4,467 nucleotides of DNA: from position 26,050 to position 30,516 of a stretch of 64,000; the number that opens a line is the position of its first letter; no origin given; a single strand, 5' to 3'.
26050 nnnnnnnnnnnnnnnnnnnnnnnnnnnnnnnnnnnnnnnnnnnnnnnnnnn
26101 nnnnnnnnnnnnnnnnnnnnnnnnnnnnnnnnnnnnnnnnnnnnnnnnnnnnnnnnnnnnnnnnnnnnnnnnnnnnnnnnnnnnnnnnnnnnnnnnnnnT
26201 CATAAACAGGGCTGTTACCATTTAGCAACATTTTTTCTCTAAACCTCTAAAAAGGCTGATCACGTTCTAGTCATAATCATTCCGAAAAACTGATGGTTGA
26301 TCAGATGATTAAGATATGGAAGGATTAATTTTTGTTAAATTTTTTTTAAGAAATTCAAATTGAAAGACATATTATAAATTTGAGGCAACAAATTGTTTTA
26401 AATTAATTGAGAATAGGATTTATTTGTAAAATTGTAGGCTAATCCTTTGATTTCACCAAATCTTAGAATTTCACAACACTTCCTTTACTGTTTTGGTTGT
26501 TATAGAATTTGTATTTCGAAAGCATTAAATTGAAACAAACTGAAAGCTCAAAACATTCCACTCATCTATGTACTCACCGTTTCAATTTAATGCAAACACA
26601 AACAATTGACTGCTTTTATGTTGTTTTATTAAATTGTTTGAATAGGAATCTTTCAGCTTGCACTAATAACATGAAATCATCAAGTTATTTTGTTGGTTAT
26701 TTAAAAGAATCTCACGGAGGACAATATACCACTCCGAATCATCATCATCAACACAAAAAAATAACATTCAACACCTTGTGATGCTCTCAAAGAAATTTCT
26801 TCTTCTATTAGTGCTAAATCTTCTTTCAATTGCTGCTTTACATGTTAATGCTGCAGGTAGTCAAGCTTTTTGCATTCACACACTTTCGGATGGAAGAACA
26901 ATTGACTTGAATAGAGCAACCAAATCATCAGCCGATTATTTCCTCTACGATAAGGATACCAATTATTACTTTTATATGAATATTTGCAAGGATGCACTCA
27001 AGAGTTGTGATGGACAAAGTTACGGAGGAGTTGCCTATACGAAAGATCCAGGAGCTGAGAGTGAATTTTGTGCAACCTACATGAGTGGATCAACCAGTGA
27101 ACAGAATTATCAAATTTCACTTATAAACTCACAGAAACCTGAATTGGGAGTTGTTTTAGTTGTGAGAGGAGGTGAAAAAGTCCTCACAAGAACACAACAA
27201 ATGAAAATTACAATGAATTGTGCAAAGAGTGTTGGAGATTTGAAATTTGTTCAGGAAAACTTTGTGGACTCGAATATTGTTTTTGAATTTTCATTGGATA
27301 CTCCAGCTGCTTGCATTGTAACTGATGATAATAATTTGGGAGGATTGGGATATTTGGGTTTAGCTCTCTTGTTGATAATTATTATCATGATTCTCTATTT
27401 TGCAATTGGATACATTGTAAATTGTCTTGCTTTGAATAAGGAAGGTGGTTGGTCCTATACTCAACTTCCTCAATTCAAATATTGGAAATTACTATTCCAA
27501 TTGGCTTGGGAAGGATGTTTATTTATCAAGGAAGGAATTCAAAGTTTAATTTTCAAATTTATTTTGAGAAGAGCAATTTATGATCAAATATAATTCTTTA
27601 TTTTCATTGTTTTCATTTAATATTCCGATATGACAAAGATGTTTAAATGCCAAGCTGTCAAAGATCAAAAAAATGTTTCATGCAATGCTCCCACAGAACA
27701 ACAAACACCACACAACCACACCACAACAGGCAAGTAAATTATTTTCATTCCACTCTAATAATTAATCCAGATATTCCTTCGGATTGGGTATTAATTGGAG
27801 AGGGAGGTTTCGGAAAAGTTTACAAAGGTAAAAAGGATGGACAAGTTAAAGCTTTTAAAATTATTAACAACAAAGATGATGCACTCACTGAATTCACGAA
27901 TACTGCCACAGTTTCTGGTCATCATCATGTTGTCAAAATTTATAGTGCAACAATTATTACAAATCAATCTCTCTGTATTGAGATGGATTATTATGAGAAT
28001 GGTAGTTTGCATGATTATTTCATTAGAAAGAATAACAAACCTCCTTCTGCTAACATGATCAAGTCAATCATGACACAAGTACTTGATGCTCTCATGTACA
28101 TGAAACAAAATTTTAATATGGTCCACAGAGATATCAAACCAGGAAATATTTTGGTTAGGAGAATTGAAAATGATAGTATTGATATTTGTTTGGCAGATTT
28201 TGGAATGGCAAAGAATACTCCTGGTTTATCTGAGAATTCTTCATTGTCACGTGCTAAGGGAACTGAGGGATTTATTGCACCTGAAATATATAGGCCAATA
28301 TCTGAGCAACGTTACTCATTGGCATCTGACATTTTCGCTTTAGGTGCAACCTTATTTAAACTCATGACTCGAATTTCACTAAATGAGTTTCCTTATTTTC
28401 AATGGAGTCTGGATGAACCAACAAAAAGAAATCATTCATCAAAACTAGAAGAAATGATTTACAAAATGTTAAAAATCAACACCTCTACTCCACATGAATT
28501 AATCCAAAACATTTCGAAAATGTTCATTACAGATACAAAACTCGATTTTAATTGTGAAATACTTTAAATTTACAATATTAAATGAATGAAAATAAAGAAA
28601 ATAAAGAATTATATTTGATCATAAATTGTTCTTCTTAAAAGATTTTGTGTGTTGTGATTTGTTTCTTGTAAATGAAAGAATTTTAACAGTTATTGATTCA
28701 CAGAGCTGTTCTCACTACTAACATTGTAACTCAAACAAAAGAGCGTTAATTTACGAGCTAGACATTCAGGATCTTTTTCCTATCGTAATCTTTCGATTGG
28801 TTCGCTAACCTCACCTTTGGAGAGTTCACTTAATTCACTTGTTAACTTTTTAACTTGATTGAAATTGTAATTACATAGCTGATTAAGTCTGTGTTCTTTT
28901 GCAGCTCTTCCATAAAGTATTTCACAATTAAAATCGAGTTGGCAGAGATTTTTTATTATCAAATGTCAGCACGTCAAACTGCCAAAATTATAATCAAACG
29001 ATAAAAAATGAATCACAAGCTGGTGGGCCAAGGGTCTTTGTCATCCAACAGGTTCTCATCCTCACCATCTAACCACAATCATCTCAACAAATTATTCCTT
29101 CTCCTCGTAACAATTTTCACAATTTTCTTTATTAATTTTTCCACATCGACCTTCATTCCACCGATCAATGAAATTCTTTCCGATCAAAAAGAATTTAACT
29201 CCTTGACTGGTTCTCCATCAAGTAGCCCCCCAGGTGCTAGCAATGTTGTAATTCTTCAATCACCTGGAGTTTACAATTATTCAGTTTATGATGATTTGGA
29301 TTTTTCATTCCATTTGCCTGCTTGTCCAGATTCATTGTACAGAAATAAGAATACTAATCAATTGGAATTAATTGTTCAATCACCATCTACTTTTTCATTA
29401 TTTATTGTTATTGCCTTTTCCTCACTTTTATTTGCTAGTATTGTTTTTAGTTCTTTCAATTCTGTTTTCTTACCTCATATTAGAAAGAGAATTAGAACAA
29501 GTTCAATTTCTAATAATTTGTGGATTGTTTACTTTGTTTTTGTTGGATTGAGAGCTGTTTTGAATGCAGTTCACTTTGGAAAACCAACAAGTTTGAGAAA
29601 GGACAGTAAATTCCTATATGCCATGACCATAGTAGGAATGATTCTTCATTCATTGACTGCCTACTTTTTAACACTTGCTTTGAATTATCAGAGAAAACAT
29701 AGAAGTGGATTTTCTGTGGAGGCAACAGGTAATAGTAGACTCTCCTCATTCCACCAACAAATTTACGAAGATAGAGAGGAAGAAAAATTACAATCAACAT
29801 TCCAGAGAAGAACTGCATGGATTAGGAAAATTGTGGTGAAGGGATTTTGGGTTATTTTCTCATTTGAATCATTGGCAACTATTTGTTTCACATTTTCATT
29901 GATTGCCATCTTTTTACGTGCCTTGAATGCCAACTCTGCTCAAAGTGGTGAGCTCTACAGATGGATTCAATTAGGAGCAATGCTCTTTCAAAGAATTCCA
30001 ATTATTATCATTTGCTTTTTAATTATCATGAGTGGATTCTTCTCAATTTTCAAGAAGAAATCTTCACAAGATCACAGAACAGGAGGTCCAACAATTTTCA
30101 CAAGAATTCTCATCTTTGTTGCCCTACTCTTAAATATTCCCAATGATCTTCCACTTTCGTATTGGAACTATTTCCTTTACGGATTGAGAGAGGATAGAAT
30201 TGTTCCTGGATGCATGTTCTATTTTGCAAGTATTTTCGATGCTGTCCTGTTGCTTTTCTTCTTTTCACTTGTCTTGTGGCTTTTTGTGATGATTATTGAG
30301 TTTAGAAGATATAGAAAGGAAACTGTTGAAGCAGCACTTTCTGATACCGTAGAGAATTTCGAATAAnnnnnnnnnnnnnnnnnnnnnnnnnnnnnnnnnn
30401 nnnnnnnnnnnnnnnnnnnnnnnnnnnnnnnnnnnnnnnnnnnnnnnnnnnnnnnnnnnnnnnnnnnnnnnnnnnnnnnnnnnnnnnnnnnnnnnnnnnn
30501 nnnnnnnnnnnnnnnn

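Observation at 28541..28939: Perfect 26-bp inverted repeat bridging a kinase stop codon and the next gene's promoter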

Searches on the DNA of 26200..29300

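Call 34: search_rna_families(source=window, start=26200, end=29300, threshold=evalue, max_evalue=1)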
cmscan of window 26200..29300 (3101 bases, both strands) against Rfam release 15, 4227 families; matches with E-value up to 1: 1.
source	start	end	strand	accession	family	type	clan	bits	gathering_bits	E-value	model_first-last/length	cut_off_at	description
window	26935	26965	-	RF02519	ToxI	Gene; antitoxin;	-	22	50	0.86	1-34/34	no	ToxI antitoxin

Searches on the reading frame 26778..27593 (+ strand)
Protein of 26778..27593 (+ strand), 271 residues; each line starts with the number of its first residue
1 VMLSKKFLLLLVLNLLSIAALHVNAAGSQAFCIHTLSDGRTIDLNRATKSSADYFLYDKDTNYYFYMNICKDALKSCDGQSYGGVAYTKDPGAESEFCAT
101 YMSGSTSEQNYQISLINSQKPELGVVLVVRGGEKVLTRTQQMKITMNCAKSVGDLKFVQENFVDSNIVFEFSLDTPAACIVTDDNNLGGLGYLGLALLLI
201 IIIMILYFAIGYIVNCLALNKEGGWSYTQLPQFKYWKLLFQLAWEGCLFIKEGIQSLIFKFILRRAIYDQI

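Call 9: search_protein_families(library=pfam, proteins=[window:26778-27593:+], max_evalue=0.01)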
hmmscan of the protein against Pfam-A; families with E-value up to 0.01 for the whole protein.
window:26778-27593:+ (271 aa): 4 families
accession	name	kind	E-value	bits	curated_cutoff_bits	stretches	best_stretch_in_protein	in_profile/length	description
PF09451.16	ATG27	-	5.2e-11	43.4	27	1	58-216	47-218/261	Autophagy-related protein 27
PF00878.24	CIMR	-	0.00021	21.8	22.5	0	140-184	4-48/143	Cation-independent mannose-6-phosphate receptor repeat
PF02157.21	Man-6-P_recep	-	0.0003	20.4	25.4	1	126-250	96-220/254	Mannose-6-phosphate receptor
PF13197.11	DUF4013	-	0.0096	16.2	26.9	0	195-240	2-44/168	Protein of unknown function (DUF4013)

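Call 19: find_encoding_contigs(protein=window:26781-27590:+, flank=10000, max_places=6)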
Protein window:26781-27590:+ (270 aa): no gene with exactly this product is on record in the collection.

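Call 43: find_homologous_proteins(query=window:26781-27590:+, max_evalue=0.001)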
Query window:26781-27590:+ (270 aa): 4 proteins with E <= 0.001 among 2541 candidates.
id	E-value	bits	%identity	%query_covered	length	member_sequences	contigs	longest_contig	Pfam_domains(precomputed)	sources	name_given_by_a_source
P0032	9.1e-177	604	100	100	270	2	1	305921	PF09451.17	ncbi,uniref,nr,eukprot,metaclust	ncbi:predicted protein [Naegleria gruberi]|uniref:Autophagy-related protein 27 n=1 Tax=Naegleria gru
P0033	2.9e-84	300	53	98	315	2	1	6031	PF09451.17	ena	-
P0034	3.1e-80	287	54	93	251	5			PF02157.22,PF09451.17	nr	nr:unnamed protein product [Naegleria fowleri]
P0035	2.4e-76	275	50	97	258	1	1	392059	PF09451.17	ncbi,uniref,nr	ncbi:hypothetical protein C9374_010309 [Naegleria lovaniensis]|uniref:Autophagy-related protein 27 n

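Call 61: find_encoding_contigs(protein=P0035, flank=10000, max_places=4)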
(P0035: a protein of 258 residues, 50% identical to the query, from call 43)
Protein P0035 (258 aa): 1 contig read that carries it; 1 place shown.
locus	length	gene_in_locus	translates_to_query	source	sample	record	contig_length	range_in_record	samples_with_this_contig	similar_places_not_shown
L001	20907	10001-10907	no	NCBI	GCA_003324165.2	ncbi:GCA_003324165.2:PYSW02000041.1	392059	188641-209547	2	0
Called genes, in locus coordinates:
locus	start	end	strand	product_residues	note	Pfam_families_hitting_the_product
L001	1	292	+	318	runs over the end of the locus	PF02089:Palm_thioest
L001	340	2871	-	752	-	PF01268:FTHFS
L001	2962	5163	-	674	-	PF11145:DUF2921, PF12678:zf-rbx1 (weak), PF13639:zf-RING_2, PF13923:zf-C3HC4_2 (weak)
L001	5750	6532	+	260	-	-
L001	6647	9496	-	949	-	PF00503:G-alpha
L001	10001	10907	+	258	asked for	PF09451:ATG27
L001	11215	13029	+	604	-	PF00282:Pyridoxal_deC, PF00266:Aminotran_5 (weak), PF01041:DegT_DnrJ_EryC1 (weak)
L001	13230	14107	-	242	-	PF03372:Exo_endo_phos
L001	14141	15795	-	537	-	PF08238:Sel1 (faint)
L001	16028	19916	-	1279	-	PF12799:LRR_4 (faint), PF13855:LRR_8 (weak), PF00612:IQ (faint)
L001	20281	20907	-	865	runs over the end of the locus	PF02214:BTB_2 (faint), PF26128:Gad2, PF02825:WWE (weak)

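Call 62: find_encoding_contigs(protein=P0033, flank=10000, max_places=4)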
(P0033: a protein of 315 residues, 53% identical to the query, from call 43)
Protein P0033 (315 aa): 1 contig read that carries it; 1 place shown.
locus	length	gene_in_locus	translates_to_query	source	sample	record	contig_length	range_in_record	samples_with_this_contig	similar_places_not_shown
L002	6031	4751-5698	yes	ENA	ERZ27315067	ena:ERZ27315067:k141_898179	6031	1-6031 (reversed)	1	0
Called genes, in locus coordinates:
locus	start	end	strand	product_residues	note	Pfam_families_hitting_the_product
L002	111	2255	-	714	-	-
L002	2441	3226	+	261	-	PF00076:RRM_1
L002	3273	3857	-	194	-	-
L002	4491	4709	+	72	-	-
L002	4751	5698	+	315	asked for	PF09451:ATG27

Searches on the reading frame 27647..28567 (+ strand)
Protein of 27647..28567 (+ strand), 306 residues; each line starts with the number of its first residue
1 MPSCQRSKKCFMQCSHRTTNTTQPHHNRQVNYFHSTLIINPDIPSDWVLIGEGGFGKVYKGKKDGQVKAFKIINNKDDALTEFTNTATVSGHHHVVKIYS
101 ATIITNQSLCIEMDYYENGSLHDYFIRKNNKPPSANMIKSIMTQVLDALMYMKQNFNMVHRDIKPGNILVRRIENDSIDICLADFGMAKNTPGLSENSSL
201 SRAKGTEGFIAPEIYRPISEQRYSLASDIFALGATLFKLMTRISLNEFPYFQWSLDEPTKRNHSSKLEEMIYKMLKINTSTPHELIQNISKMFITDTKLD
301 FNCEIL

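Call 9: search_protein_families(library=pfam, proteins=[window:27647-28567:+], max_evalue=0.01)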
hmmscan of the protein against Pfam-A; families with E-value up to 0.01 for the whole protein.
window:27647-28567:+ (306 aa): 5 families
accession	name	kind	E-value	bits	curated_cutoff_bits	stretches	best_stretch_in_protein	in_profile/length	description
PF00069.31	Pkinase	-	2e-38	132.7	31.7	1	49-278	6-229/263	Protein kinase domain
PF07714.23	PK_Tyr_Ser-Thr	-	4.1e-26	92.3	23.1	1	50-254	7-209/258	Protein tyrosine and serine/threonine kinase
PF03109.22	ABC1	-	1.6e-05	24.7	22.9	1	138-191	168-217/244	ABC1 atypical kinase-like domain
PF17667.7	Pkinase_fungal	-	7.3e-05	22.1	24.1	1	145-216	295-366/387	Fungal protein kinase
PF12330.14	Haspin_kinase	-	0.00021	20.9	25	1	42-189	101-254/364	Haspin like kinase domain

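Call 10: find_encoding_contigs(protein=window:27647-28564:+, flank=5000, max_places=6)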
Protein window:27647-28564:+ (306 aa): no gene with exactly this product is on record in the collection.

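Call 15: find_homologous_proteins(query=window:27647-28564:+, max_evalue=1e-10)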
Query window:27647-28564:+ (306 aa): 31 proteins with E <= 1e-10 among 1528 candidates.
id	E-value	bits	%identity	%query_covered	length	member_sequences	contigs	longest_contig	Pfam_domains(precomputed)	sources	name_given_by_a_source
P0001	5.0e-124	431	100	63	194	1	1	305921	PF07714.24,PF00069.32,PF03109.23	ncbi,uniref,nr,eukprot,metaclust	ncbi:predicted protein [Naegleria gruberi]|uniref:Predicted protein n=1 Tax=Naegleria gruberi TaxID=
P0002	6.1e-42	162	45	74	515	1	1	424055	PF07714.24,PF00069.32,PF23310.2,PF08238.19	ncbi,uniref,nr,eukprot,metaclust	ncbi:predicted protein [Naegleria gruberi]|uniref:Predicted protein n=1 Tax=Naegleria gruberi TaxID=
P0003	5.3e-27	113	40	63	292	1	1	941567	PF07714.24,PF00069.32,PF17667.8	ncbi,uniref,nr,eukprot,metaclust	ncbi:protein kinase [Naegleria gruberi]|uniref:Protein kinase n=1 Tax=Naegleria gruberi TaxID=5762 R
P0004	3.4e-19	87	28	66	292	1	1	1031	PF07714.24,PF00069.32,PF17667.8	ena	-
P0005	1.9e-15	75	37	62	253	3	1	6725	PF07714.24,PF00069.32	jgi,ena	-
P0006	5.0e-14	70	29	80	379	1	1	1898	PF07714.24,PF00069.32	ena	-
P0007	1.4e-13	69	33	63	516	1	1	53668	PF07714.24,PF00069.32,PF08239.18,PF01636.30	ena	-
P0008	2.4e-13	68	34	64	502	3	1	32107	PF07714.24,PF00069.32,PF03109.23,PF01636.30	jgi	-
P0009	3.5e-13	67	34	63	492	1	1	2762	PF07714.24,PF00069.32,PF03109.23,PF01636.30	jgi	jgi:hypothetical protein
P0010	3.7e-13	67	36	63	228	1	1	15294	PF07714.24,PF00069.32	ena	-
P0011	4.2e-13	67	33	63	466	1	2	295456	PF07714.24,PF00069.32,PF03109.23,PF01636.30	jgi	jgi:hypothetical protein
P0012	7.4e-13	66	33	63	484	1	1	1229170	PF07714.24,PF00069.32,PF00536.38,PF13606.13,PF12796.14,PF00023.37,PF07647.25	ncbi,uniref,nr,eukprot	ncbi:ankyrin repeat-containing protein [Heterostelium album PN500]|uniref:non-specific serine/threon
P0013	3.2e-12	64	35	63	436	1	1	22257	PF07714.24,PF00069.32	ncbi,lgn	-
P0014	4.8e-12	64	31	62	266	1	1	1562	PF07714.24,PF00069.32,PF17667.8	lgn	-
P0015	6.1e-12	63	32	62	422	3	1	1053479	PF07714.24,PF00069.32,PF17667.8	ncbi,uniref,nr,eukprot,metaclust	ncbi:plant dual-specificity MAP kinase kinase family domain protein (macronuclear) [Tetrahymena ther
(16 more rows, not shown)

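Call 16: find_encoding_contigs(protein=P0001, flank=10000, max_places=6)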
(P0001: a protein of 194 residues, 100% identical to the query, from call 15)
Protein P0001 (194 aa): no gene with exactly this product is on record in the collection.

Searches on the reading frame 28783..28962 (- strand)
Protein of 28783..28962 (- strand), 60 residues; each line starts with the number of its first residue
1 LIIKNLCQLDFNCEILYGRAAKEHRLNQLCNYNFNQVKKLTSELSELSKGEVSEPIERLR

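Call 59: search_protein_representatives(protein=window:28783-28962:-)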
Query: 60 residues. Proteins with E-value up to 0.001 (for the whole library): 1; up to 1e-10: 0; up to 1e-30: 0. The best 1 are listed.
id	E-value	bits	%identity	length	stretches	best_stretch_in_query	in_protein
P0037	3.3e-08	49.2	34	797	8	7-38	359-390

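Call 70: search_protein_families(library=pfam, proteins=[window:28783-28962:-], max_evalue=10)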
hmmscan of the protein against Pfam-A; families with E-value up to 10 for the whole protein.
window:28783-28962:- (60 aa): 0 families

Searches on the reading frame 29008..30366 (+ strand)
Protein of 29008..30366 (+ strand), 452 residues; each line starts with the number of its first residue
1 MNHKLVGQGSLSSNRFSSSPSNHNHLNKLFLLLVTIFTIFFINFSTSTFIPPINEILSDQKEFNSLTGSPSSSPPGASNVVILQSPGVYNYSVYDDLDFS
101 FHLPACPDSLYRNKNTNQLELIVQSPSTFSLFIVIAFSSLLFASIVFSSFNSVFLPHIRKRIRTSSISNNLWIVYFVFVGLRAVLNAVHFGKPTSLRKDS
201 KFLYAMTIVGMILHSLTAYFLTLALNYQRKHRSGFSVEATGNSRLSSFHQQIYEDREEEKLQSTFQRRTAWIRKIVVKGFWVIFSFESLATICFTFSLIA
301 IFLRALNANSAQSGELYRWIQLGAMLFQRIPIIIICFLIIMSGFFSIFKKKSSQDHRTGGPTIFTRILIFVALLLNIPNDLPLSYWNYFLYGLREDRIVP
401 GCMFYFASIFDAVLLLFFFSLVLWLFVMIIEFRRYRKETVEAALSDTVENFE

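Call 9: search_protein_families(library=pfam, proteins=[window:29008-30366:+], max_evalue=0.01)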
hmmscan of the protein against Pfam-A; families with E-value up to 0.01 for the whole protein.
window:29008-30366:+ (452 aa): 0 families

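Call 18: find_encoding_contigs(protein=window:29008-30363:+, flank=10000, max_places=6)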
Protein window:29008-30363:+ (452 aa): no gene with exactly this product is on record in the collection.

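Call 52: list_cluster_members(proteins=[window:29008-30363:+, window:27647-28564:+, window:24543-26231:-, window:30951-32036:+])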
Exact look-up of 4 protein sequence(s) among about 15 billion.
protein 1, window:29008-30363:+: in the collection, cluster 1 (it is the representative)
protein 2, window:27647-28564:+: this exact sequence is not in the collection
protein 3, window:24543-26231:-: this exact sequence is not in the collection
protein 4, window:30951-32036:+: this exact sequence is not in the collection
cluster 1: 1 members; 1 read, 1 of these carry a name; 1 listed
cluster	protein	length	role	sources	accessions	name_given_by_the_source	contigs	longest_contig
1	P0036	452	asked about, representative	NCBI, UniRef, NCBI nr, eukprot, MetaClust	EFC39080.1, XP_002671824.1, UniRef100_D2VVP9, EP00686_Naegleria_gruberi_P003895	predicted protein [Naegleria gruberi] | Predicted protein n=1 Tax=Naegleria gruberi TaxID=5762 RepID=D2VVP9_NAEGR | uncharacterized protein NAEGRDRAFT_81406 [Naegleria gruberi]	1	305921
